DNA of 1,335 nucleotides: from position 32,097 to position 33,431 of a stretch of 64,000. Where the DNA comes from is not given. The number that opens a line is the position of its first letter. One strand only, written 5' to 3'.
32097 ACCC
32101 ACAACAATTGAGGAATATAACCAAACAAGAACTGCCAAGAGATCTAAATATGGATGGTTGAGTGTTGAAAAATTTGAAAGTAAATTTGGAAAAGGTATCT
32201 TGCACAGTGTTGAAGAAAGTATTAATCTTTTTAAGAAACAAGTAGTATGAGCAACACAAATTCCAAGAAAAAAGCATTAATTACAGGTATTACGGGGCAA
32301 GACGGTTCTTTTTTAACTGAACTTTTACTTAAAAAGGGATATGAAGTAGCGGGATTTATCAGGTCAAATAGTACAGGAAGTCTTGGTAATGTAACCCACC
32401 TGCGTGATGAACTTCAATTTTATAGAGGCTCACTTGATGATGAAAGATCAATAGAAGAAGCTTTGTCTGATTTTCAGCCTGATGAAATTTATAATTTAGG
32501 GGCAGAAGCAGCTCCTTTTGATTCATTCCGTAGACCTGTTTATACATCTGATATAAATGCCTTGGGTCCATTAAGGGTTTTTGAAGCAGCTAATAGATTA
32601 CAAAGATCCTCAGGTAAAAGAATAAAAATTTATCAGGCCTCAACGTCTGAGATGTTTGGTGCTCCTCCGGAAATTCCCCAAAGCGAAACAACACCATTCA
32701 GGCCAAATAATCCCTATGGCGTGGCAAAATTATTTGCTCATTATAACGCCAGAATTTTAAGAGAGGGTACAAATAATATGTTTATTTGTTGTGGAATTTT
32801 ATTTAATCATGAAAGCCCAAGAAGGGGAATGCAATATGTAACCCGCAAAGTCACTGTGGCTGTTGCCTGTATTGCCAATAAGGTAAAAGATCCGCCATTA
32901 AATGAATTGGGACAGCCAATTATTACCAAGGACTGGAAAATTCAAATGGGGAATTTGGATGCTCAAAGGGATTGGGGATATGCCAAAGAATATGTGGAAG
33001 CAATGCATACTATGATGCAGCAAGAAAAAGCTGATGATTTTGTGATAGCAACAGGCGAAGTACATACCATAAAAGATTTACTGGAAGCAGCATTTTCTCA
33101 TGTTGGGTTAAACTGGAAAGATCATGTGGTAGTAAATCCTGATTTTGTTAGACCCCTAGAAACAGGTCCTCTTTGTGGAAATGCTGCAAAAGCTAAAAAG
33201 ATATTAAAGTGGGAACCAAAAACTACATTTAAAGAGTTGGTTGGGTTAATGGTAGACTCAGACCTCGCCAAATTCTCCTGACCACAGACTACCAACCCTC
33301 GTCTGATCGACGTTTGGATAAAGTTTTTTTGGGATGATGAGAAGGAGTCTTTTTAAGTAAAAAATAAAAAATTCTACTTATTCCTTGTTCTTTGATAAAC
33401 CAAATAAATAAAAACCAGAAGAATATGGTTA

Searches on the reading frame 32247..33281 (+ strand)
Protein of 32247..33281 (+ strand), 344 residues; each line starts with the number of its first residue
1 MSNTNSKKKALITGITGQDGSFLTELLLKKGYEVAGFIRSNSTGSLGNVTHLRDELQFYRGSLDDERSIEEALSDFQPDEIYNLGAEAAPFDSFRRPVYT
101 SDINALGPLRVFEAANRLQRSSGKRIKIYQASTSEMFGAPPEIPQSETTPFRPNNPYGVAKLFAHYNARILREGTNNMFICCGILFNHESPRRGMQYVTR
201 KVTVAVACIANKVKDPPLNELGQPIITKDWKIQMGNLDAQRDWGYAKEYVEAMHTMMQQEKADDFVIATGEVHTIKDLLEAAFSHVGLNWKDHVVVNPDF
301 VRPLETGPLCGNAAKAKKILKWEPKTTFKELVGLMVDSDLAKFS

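Call 57: search_protein_families(library=ncbifam, proteins=[window:32247-33281:+], max_evalue=0.00001)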
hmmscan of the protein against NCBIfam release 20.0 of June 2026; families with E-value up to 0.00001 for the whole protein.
window:32247-33281:+ (344 aa): 9 families
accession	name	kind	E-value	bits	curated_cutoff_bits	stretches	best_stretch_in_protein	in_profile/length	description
TIGR01472.1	gmd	equivalog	1.2e-99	333.8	415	1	8-341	1-340/342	GDP-mannose 4,6-dehydratase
TIGR04180.1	EDH_00030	hypoth_equivalog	1.1e-24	87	475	1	11-326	2-296/297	NAD-dependent 4,6-dehydratase LegB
TIGR02622.1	CDP_4_6_dhtase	equivalog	7.4e-19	68.1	278.45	1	7-120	4-120/352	CDP-glucose 4,6-dehydratase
TIGR01179.1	galE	equivalog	1.2e-18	67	262.3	1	10-328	2-314/332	UDP-glucose 4-epimerase GalE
TIGR01181.1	dTDP_gluc_dehyt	equivalog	1.5e-16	60.4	365.1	1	10-162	2-156/321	dTDP-glucose 4,6-dehydratase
NF007956.0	PRK10675.1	subfamily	1.5e-09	37.5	394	1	9-281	2-275/338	UDP-glucose 4-epimerase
NF052578.1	StrlDmthSdmBMthl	equivalog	1.4e-07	31.6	600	1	10-167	3-150/328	sterol demethylase protein SdmB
TIGR03466.1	HpnA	hypoth_equivalog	1.4e-06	27.4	367.65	1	9-161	2-145/327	hopanoid-associated sugar epimerase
NF007582.0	PRK10217.1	equivalog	5.4e-06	25.7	698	0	8-169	2-172/355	dTDP-glucose 4,6-dehydratase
